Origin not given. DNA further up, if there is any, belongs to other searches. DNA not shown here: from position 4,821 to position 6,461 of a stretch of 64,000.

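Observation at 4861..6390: Foreign-composition, self-contained PurA-family (adenylosuccinate synthetase-like) cassette inserted between serS and engB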

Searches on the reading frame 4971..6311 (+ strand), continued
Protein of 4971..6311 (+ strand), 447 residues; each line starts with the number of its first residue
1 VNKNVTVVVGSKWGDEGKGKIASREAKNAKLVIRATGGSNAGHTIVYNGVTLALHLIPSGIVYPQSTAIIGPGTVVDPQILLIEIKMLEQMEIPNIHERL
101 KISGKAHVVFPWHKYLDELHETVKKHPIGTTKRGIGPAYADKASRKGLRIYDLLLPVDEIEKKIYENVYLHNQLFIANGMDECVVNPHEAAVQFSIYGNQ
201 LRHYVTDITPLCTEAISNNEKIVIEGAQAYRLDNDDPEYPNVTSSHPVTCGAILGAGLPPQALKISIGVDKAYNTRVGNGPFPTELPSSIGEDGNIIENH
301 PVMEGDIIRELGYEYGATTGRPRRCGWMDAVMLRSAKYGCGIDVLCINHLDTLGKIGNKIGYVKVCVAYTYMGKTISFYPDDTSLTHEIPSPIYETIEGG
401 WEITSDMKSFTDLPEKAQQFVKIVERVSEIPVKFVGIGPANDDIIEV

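Call 30: find_encoding_contigs(protein=P0107, flank=5000, max_places=2)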
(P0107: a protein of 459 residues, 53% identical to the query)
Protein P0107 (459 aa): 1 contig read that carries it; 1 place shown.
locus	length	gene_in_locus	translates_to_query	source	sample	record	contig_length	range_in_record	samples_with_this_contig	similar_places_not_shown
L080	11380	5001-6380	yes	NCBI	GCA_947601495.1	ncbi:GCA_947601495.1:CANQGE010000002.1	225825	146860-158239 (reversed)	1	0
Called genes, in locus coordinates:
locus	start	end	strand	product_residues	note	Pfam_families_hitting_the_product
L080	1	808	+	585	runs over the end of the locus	PF00884:Sulfatase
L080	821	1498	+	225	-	PF00702:Hydrolase, PF13419:HAD_2, PF13242:Hydrolase_like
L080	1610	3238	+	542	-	PF00749:tRNA-synt_1c, PF19269:Anticodon_2 (weak)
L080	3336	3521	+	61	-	PF06107:DUF951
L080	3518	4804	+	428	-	PF02403:Seryl_tRNA_N, PF00587:tRNA-synt_2b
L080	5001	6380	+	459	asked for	PF00709:Adenylsucc_synt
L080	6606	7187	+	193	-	PF03193:RsgA_GTPase (faint), PF00009:GTP_EFTU (faint), PF01926:MMR_HSR1, PF02421:FeoB_N, PF00350:Dynamin_N (faint)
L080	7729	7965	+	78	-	PF10704:DUF2508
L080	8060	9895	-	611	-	PF13522:GATase_6, PF13537:GATase_7, PF01380:SIS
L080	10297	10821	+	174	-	PF00156:Pribosyltran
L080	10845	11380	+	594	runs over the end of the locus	PF01541:GIY-YIG, PF27096:UvrC_M, PF02151:UVR, PF22920:UvrC_RNaseH, PF08459:UvrC_RNaseH_dom, PF12826:HHH_2 (faint), PF14520:HHH_5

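Call 37: search_dna_similar(query=window:4971-6311:+, collection=phages, mode=protein, max_rows=10)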
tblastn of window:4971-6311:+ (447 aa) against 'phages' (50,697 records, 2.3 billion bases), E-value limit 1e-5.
Records with a match: 44; places in all: 44; records where one place covers at least 80% of the query: 22.
Best place of each record, by identity: <60% 44.
By first word of the organism name: Acinetobacter 7; Listeria 6; Gordonia 6; Vibrio 6; Bacteriophage 4; Streptomyces 3; Staphylococcus 2; Salmonella 2; uncultured 2; Escherichia 1; and 5 more.
By host as written in the record: - 9; Listeria monocytogenes 6; Gordonia terrae 3612 6; Staphylococcus aureus 2; Homo sapiens 2; Streptomyces lividans JI 1326 2; Acinetobacter baumannii DSM 106838 2; Vibrio alginolyticus CECT 521 2; and 13 more.
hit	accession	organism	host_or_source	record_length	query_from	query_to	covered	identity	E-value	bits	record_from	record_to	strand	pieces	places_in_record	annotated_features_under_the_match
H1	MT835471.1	Bacteriophage sp.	human fecal samples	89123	7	446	98%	43.8%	2e-97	325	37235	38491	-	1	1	record has no annotation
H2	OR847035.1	Listeria phage LM 4-11-1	Listeria monocytogenes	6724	7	439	97%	40.8%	3e-94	316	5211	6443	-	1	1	record has no annotation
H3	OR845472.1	Escherichia phage ECO95 1-6-1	Escherichia coli O157:H7 ATCC 43895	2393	1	439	98%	39.5%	1e-80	270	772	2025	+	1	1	record has no annotation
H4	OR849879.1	Staphylococcus phage SA 1298 Kay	Staphylococcus aureus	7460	7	439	97%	40.0%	2e-90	305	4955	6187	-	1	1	record has no annotation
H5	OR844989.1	Staphylococcus phage SA 1306 Kay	Staphylococcus aureus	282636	7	439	97%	40.0%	2e-90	305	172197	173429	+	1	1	record has no annotation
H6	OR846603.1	Enterococcus phage Efs 1-1-1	Enterococcus faecalis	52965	7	439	97%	39.9%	3e-92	311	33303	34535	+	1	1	record has no annotation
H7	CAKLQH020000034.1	Acinetobacter phage MD-2021a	not known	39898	1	445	100%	38.6%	8e-75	260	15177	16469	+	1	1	purA: adenylosuccinate synthetase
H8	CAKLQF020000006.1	Acinetobacter phage MD-2021a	not known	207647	1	445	100%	38.6%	8e-75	260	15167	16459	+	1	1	purA: adenylosuccinate synthetase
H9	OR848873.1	Listeria phage LM 4-14-1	Listeria monocytogenes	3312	11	439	96%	40.0%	4e-89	298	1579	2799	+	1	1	record has no annotation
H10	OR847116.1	Listeria phage LM 4-11-1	Listeria monocytogenes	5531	11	439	96%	40.0%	8e-88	298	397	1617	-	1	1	record has no annotation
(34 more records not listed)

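Call 38: search_dna_similar(query=window:4971-6311:+, collection=plasmids, mode=protein, max_rows=10)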
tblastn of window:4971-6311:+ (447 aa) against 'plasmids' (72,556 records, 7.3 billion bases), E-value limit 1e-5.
Records with a match: 106; places in all: 106; records where one place covers at least 80% of the query: 84.
Best place of each record, by identity: <60% 106.
By first word of the organism name: Burkholderia 10; Rhizobium 10; Escherichia 8; Sinorhizobium 7; Azospirillum 5; Acinetobacter 4; Ralstonia 4; Agrobacterium 4; Haladaptatus 3; Bacillus 2; and 41 more.
By predicted mobility (MOB-suite, as given by PLSDB): non-mobilizable 85; mobilizable 11; conjugative 10.
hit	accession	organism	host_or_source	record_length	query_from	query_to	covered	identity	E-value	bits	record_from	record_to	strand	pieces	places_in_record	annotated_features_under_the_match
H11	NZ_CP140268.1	Priestia megaterium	Single cell,ginseng rhizosphere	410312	7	439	97%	43.0%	3e-99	332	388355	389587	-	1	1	adenylosuccinate synthase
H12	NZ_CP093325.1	Bacillus sp. N5-665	whole organism,peat soil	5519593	7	439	97%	41.9%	4e-91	309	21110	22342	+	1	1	none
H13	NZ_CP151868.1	Bacillus thuringiensis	tobacco,mixed culture,leaves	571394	7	439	97%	41.7%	3e-92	312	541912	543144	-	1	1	adenylosuccinate synthase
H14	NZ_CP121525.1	Staphylococcus epidermidis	Homo sapiens,Forehead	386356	7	439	97%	41.4%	1e-89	305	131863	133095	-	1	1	adenylosuccinate synthase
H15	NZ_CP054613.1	Paenibacillus cellulosilyticus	cell culture,soil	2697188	1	438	98%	40.7%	9e-89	302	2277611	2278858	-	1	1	none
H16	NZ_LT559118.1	Nonomuraea gerenzanensis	-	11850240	7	447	99%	40.2%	2e-87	298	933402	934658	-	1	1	none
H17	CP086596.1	Lactococcus petauri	cell culture,female of Golden lion ...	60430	7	439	97%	40.7%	8e-91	308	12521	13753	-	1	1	adenylosuccinate synthase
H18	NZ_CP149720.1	Clostridioides difficile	-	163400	8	439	97%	40.7%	9e-86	293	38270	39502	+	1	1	adenylosuccinate synthase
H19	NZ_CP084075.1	Fusobacterium vincentii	-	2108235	7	439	97%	39.9%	1e-87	299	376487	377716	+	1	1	none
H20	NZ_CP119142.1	Neisseria gonorrhoeae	Homo sapiens,whole organism,synovial ...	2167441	1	445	100%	38.8%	3e-76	266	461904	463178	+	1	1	none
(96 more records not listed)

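Call 50: search_protein_families(library=padloc, proteins=[window:4971-6311:+, L069:7770-10283:-, L069:10303-10884:-, L001:5490-5888:-], max_evalue=0.01)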
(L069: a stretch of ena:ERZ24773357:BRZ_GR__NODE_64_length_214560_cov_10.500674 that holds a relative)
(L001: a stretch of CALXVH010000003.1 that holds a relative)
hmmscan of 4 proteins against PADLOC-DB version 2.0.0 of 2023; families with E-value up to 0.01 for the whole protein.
window:4971-6311:+ (447 aa): 0 families

L069:7770-10283:- (837 aa): 0 families

L069:10303-10884:- (193 aa): 1 family
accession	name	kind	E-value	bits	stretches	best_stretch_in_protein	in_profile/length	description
PDLC04908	PDC-S10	-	3.5e-12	44.1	1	1-174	11-196/223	-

L001:5490-5888:- (132 aa): 0 families

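Call 51: search_protein_families(library=phrogs, proteins=[window:4971-6311:+, L069:7770-10283:-, L069:10303-10884:-], max_evalue=0.001)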
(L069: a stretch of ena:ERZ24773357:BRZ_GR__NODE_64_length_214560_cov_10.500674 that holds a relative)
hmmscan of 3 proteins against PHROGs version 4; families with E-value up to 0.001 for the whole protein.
window:4971-6311:+ (447 aa): 1 family
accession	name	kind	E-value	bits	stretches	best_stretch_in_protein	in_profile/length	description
phrog_1211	-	DNA, RNA and nucleotide metabolism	7.9e-92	309.3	1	3-445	2-412/414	2-aminooxy adenylosuccinate synthetase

L069:7770-10283:- (837 aa): 0 families

L069:10303-10884:- (193 aa): 2 families
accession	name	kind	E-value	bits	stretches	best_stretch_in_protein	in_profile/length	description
phrog_1649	-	other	5.5e-13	49.2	1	1-193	37-284/308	metallo-phosphoesterase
phrog_547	-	other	0.00096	19.3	0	25-176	74-180/245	phosphoesterase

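Call 56: predict_structure(alignment_id=A1)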
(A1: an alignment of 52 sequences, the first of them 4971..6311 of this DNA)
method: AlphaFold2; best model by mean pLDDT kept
length: 447 residues; sequences in the alignment: 52
mean_pLDDT: 91.5   pTM: 0.90
mean pLDDT of the five models: 91.5, 90.8, 89.8, 88.7, 88.6
residues with pLDDT >= 90: 318; 70-90: 122; 50-70: 7; < 50: 0
segments of 3 or more residues with pLDDT < 50: none
pLDDT, mean of each block of 10 residues (from residue 1): 95 83 92 89 78 88 94 95 95 93 97 93 83 86 94 98 97 97 97 98 97 98 90 74 78 95 97 86 91 78 92 82 93 92 95 97 98 95 90 98 91 97 98 89 85
secondary structure, 60 per line:
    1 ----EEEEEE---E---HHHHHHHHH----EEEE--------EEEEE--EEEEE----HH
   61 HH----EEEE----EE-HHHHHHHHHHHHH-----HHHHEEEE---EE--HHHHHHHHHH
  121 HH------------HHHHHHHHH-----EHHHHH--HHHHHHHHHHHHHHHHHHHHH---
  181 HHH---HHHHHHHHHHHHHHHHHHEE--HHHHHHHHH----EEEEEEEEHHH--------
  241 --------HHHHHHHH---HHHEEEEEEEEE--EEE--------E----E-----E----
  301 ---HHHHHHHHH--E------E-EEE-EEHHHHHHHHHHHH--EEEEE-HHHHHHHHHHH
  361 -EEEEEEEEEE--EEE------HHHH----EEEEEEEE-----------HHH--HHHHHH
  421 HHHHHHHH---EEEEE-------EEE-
elements in order: E5-10 H18-26 E31-34 E43-47 E50-54 H59-62 E67-70 H78-90 H96-99 E100-103 H111-122 H135-143 H150-154 H157-177 H187-204 H209-217 E222-229 H249-256 E263-271 E274-276 H304-312 E324-326 H330-341 E344-348 H350-360 E362-371 E374-376 H383-386 E391-398 H415-428 E432-436 E444-446

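Call 60: fold_search(model_id=the predicted structure, library=pdb)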
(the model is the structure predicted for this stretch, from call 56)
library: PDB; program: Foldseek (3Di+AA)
matches with E <= 10: 374; with E <= 0.001: 43
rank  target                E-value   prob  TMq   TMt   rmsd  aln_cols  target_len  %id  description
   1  4m9d_A                3.8e-51  1.00  0.89  0.94   2.4       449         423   40  The Crystal structure of an adenylosuccinate synthetase from Bacillus anthracis str. Ames Ancestor in complex with AMP (released 2013-08-28)
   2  4m9d_B                6.0e-50  1.00  0.90  0.93   2.2       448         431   40  The Crystal structure of an adenylosuccinate synthetase from Bacillus anthracis str. Ames Ancestor in complex with AMP (released 2013-08-28)
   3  1iwe_B                7.9e-47  1.00  0.89  0.92   2.6       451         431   36  IMP Complex of the Recombinant Mouse-Muscle Adenylosuccinate Synthetase (released 2002-08-28)
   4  4m0g_B                1.1e-46  1.00  0.84  0.90   3.1       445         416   39  The crystal structure of an adenylosuccinate synthetase from Bacillus anthracis str. Ames Ancestor. (released 2013-08-14)
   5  9f17_A                4.2e-46  1.00  0.85  0.91   2.9       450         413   37  Crystal structure of N term His-tag Adenylosuccinate synthetase from Helicobacter pylori (released 2024-09-04)
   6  4m0g_A                1.0e-45  1.00  0.84  0.89   3.0       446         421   38  The crystal structure of an adenylosuccinate synthetase from Bacillus anthracis str. Ames Ancestor. (released 2013-08-14)
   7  5i34_A                1.1e-45  1.00  0.87  0.91   2.7       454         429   35  Adenylosuccinate synthetase from Cryptococcus neoformans complexed with GDP and IMP (released 2016-08-24)
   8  6zxq                  7.5e-45  1.00  0.85  0.93   2.8       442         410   38  Adenylosuccinate Synthetase from H. pylori in complex with HDA, GDP, IMO, Mg (released 2021-08-11)
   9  1dj2_A                2.6e-44  1.00  0.88  0.92   2.8       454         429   37  STRUCTURES OF ADENYLOSUCCINATE SYNTHETASE FROM TRITICUM AESTIVUM AND ARABIDOPSIS THALIANA (released 2000-03-24)
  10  1j4b                  2.6e-44  1.00  0.87  0.90   3.0       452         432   36  Recombinant Mouse-Muscle Adenylosuccinate Synthetase (released 2001-11-21)
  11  1dj3_A                2.6e-44  1.00  0.86  0.89   3.1       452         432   36  STRUCTURES OF ADENYLOSUCCINATE SYNTHETASE FROM TRITICUM AESTIVUM AND ARABIDOPSIS THALIANA (released 2000-03-24)
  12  1iwe_A                3.0e-44  1.00  0.87  0.91   2.8       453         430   37  IMP Complex of the Recombinant Mouse-Muscle Adenylosuccinate Synthetase (released 2002-08-28)
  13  2v40                  4.2e-44  1.00  0.85  0.90   3.1       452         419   36  Human Adenylosuccinate synthetase isozyme 2 in complex with GDP (released 2007-07-10)
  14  3r7t                  5.7e-44  1.00  0.84  0.92   3.0       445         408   36  Crystal Structure of Adenylosuccinate Synthetase from Campylobacter jejuni (released 2011-04-20)
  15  1cg3                  1.1e-43  1.00  0.88  0.91   2.6       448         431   37  STRUCTURE OF THE MUTANT (R143L) OF ADENYLOSUCCINATE SYNTHETASE FROM E. COLI COMPLEXED WITH HADACIDIN, GDP, 6-PHOSPHORYL- (released 1999-06-17)
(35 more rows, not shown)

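Call 62: search_protein_families(library=pfam, proteins=[L079:7475-8491:-, L077:2827-4104:+, L077:4267-4857:+], max_evalue=0.00001)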
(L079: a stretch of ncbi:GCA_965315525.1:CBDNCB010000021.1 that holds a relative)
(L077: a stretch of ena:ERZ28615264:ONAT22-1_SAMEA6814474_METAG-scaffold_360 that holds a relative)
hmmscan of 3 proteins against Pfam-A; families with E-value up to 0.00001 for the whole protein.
L079:7475-8491:- (338 aa): 1 family
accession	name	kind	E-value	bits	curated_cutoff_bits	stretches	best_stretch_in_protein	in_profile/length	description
PF04607.23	RelA_SpoT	-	6.2e-10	39.8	27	1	231-279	62-105/113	Region found in RelA / SpoT proteins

L077:2827-4104:+ (426 aa): 0 families

L077:4267-4857:+ (197 aa): 0 families

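Call 64: find_encoding_contigs(protein=P0115, flank=5000, max_places=1)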
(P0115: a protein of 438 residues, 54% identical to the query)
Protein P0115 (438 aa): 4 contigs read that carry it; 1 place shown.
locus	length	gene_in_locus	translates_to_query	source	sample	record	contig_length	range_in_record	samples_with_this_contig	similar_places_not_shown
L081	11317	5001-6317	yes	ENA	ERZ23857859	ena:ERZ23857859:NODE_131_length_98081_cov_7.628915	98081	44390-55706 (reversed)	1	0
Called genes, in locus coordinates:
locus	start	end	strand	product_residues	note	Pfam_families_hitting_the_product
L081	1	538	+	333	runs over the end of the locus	PF07451:SpoVAD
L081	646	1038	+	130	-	PF03862:SpoVAC_SpoVAEB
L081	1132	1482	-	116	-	PF00453:Ribosomal_L20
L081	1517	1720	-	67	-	PF01632:Ribosomal_L35p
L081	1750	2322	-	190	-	PF05198:IF3_N, PF00707:IF3_C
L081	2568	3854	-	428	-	PF02403:Seryl_tRNA_N, PF00587:tRNA-synt_2b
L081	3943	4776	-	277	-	PF01699:Na_Ca_ex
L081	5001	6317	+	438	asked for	PF00709:Adenylsucc_synt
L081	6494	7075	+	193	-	PF03193:RsgA_GTPase (faint), PF01926:MMR_HSR1, PF02421:FeoB_N, PF00350:Dynamin_N (faint)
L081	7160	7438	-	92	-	-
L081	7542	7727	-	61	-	PF06107:DUF951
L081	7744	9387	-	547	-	PF00749:tRNA-synt_1c, PF19269:Anticodon_2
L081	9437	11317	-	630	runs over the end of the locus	PF00753:Lactamase_B, PF23023:Anti-Pycsar_Apyc1 (faint), PF12706:Lactamase_B_2, PF22505:RNase_J_b_CASP, PF07521:RMMBL, PF17770:RNase_J_C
